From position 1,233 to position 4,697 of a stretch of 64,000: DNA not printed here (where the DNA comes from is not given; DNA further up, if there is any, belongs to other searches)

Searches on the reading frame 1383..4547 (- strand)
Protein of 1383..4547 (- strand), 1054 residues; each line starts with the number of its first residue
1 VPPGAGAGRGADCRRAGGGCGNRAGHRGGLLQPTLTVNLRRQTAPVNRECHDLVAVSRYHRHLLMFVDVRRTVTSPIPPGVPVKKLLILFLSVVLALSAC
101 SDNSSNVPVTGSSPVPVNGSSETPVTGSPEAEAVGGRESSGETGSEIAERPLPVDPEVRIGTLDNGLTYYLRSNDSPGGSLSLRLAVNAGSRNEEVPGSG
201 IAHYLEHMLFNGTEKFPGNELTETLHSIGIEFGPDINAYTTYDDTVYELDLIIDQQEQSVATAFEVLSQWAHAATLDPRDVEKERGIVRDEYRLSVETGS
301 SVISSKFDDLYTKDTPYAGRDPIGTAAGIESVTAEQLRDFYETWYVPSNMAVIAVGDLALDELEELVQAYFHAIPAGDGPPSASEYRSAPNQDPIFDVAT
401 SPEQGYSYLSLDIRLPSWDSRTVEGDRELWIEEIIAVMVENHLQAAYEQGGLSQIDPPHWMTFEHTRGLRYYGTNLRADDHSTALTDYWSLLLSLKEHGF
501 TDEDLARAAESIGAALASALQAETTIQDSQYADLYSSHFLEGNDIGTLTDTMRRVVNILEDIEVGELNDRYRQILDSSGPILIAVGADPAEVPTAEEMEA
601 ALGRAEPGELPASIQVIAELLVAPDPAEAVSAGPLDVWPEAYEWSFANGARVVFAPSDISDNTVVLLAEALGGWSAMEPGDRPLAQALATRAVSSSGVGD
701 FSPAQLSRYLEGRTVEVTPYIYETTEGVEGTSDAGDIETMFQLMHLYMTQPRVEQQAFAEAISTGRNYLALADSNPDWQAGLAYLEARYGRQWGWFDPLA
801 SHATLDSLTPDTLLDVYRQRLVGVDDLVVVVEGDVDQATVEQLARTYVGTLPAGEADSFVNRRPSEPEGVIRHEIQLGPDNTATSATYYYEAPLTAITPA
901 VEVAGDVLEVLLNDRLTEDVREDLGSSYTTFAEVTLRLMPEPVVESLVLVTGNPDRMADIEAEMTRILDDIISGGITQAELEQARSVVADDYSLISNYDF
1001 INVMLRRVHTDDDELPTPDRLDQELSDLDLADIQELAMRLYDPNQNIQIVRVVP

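Call 70: search_protein_families(library=pfam, proteins=[window:1383-4547:-], max_evalue=0.01)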
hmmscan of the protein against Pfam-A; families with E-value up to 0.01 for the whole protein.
window:1383-4547:- (1054 aa): 2 families
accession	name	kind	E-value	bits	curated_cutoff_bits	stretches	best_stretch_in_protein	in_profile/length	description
PF05193.26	Peptidase_M16_C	-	1.5e-30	106.8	23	2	331-509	1-178/181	Peptidase M16 inactive domain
PF00675.25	Peptidase_M16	-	1.2e-26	93.8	22.3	1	174-293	6-117/149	Insulinase (Peptidase family M16)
